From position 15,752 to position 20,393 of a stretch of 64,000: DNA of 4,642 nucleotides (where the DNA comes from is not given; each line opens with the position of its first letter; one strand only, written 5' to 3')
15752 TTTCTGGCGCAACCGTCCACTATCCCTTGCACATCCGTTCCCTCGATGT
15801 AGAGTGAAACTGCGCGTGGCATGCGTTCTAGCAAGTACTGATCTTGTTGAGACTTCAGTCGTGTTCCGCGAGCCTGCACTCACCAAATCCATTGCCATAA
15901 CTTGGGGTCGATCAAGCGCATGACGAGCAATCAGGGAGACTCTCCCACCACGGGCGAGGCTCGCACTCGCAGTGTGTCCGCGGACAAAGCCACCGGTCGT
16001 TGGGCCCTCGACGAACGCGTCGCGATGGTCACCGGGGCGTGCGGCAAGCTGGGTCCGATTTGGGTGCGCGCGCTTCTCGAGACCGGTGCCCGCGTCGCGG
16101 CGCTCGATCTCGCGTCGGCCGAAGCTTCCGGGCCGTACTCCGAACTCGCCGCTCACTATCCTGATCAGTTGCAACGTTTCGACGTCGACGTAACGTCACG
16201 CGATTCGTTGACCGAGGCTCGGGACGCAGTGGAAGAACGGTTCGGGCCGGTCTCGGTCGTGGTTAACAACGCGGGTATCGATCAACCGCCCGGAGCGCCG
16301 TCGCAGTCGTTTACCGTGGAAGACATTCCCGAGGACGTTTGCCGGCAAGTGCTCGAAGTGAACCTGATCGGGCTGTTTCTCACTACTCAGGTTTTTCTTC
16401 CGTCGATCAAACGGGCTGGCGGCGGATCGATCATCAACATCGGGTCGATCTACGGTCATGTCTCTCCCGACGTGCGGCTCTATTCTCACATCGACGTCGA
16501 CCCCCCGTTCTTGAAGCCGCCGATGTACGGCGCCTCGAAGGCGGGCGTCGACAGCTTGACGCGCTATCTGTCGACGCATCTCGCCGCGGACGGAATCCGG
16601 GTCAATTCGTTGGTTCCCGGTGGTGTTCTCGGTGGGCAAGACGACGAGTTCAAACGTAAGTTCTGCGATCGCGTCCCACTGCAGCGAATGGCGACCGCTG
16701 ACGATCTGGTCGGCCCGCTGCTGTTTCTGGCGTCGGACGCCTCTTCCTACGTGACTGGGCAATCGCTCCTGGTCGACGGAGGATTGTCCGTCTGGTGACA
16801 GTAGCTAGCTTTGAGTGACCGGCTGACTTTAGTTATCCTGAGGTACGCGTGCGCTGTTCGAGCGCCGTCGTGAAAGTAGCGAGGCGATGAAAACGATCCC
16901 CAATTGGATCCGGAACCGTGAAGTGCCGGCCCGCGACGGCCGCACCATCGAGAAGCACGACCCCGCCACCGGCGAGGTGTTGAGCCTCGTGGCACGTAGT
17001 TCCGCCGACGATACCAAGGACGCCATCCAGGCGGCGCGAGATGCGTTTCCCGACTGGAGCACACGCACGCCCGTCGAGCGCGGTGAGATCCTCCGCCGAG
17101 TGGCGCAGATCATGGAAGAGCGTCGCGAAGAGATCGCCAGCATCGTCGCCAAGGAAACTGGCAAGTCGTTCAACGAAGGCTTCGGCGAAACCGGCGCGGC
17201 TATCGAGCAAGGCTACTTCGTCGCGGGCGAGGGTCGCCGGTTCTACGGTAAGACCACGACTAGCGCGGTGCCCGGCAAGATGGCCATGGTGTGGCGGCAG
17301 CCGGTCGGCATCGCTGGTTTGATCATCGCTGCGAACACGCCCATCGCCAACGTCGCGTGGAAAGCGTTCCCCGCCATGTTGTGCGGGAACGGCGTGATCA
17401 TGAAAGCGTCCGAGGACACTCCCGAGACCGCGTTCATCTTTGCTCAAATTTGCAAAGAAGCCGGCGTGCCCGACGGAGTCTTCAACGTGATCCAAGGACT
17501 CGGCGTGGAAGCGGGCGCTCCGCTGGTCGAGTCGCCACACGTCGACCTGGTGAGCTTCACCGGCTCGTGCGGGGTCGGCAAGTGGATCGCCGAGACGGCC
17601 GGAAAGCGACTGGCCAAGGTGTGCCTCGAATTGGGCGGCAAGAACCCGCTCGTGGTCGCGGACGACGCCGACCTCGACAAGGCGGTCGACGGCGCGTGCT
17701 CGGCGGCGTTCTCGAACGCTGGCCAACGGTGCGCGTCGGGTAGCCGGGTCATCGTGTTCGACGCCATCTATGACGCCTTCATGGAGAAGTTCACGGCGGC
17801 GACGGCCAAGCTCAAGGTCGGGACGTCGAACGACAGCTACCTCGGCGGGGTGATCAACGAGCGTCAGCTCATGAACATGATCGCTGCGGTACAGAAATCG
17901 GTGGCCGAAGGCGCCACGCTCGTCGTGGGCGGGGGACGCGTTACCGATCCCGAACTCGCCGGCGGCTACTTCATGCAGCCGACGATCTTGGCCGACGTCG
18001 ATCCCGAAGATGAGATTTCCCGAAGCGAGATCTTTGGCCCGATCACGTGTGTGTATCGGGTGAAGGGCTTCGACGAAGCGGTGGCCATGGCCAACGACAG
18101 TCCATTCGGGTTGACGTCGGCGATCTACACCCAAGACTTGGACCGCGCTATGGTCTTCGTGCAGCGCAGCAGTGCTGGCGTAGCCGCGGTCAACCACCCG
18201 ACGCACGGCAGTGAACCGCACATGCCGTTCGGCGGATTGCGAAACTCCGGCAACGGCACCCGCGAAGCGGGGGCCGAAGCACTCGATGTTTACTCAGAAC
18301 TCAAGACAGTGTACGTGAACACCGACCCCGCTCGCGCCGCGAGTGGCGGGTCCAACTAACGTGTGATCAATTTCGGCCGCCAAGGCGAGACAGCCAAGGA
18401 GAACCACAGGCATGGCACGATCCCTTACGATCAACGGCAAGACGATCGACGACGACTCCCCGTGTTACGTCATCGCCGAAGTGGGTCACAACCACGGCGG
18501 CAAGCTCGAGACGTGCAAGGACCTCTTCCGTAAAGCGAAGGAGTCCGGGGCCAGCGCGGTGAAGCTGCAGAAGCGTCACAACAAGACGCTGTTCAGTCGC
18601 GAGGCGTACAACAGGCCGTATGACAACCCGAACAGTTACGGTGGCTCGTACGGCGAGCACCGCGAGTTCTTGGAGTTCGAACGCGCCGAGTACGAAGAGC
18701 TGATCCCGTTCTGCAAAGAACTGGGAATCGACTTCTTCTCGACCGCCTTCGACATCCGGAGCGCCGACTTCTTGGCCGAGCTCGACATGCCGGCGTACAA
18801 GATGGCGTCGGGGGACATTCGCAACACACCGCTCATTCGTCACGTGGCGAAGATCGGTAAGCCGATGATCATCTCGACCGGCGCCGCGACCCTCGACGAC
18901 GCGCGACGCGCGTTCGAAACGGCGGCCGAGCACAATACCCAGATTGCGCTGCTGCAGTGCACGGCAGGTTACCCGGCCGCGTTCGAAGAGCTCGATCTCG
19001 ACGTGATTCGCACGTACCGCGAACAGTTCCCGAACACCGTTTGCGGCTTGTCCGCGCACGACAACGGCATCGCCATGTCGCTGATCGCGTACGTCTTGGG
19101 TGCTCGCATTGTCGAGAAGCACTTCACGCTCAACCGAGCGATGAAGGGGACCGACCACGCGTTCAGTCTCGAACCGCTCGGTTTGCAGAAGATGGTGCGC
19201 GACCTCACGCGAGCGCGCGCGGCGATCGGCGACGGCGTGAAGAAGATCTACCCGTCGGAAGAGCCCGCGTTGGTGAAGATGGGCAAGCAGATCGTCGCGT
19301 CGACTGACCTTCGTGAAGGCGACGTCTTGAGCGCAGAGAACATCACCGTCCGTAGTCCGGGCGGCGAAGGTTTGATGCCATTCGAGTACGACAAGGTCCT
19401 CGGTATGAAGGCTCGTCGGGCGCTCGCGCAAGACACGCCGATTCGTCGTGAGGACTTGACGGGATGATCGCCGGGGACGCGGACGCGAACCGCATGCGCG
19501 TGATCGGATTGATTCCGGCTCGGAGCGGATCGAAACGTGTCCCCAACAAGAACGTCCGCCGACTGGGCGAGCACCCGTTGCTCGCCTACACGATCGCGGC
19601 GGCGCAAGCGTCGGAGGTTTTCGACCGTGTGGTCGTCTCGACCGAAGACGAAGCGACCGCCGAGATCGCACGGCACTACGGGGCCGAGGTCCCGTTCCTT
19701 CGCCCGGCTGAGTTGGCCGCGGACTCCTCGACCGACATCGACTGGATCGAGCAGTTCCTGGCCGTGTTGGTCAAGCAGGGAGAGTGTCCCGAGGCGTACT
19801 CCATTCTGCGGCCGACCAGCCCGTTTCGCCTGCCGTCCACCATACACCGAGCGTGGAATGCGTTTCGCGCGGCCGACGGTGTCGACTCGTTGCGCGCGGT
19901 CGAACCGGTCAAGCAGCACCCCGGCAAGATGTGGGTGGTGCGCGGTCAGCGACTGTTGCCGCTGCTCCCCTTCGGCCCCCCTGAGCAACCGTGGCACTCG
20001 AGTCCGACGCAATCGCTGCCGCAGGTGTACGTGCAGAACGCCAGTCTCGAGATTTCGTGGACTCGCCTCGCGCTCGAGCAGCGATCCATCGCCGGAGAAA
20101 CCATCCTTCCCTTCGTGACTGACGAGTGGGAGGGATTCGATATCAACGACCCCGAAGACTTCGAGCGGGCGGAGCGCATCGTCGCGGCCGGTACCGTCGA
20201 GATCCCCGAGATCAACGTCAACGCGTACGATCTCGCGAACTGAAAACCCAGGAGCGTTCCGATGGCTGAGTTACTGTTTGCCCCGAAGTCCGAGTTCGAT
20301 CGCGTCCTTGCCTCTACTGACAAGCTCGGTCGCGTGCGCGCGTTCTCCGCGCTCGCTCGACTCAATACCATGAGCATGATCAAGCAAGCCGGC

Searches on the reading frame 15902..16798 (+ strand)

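Call 31: search_protein_families(library=pfam, proteins=[window:15902-16798:+], max_evalue=0.00001)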
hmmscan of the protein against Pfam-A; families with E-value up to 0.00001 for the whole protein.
window:15902-16798:+ (298 aa): 3 families
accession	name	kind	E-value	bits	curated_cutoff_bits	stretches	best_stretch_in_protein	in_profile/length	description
PF13561.12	adh_short_C2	-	4.5e-44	151.2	27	1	55-296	13-236/236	Enoyl-(Acyl carrier protein) reductase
PF00106.31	adh_short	-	1.7e-37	129.3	26.6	1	40-243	2-183/195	short chain dehydrogenase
PF08659.16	KR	-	4.9e-07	30.3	22.6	1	42-126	4-91/180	KR domain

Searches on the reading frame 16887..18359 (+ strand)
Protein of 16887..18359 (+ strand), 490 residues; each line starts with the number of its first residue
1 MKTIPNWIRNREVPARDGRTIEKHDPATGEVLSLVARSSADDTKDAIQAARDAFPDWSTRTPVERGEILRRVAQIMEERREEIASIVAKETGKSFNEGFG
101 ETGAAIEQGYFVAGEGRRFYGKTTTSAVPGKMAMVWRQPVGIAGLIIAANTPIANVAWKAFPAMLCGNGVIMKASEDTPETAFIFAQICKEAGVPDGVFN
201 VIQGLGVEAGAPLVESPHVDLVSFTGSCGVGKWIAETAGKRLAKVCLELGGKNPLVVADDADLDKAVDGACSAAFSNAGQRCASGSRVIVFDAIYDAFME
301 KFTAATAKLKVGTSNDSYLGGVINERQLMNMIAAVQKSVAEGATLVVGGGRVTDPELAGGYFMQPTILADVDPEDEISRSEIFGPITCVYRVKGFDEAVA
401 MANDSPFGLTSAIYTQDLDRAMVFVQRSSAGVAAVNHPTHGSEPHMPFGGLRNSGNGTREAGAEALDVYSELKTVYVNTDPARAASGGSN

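Call 31: search_protein_families(library=pfam, proteins=[window:16887-18359:+], max_evalue=0.00001)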
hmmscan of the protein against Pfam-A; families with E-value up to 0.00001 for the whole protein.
window:16887-18359:+ (490 aa): 1 family
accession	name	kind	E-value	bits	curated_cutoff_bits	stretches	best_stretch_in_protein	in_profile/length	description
PF00171.27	Aldedh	-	4.2e-154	513.9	23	1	17-475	5-461/461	Aldehyde dehydrogenase family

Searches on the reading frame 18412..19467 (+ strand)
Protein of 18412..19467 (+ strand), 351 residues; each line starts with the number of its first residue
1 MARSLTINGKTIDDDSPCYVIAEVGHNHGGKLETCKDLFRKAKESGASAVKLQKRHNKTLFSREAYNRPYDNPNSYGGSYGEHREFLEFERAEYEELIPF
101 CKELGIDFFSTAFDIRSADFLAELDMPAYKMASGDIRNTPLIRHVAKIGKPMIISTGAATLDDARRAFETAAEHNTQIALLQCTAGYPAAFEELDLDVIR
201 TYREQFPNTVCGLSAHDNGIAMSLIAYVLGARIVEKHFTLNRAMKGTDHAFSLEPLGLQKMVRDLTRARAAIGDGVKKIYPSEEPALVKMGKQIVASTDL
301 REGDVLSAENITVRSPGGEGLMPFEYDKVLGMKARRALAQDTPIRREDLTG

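Call 31: search_protein_families(library=pfam, proteins=[window:18412-19467:+], max_evalue=0.00001)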
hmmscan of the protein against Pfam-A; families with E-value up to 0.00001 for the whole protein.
window:18412-19467:+ (351 aa): 2 families
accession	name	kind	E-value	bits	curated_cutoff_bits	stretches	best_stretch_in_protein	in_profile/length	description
PF03102.20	NeuB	-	5e-78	262.3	22.1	1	40-277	3-241/241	NeuB family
PF08666.17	SAF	-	1.1e-12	48.7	21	1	294-349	4-62/63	SAF domain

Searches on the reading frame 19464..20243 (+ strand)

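Call 31: search_protein_families(library=pfam, proteins=[window:19464-20243:+], max_evalue=0.00001)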
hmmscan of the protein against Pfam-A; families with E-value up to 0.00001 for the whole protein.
window:19464-20243:+ (259 aa): 1 family
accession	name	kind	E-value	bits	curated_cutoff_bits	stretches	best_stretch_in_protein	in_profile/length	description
PF02348.25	CTP_transf_3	-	6.1e-20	72.4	22.6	1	14-100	1-86/217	Cytidylyltransferase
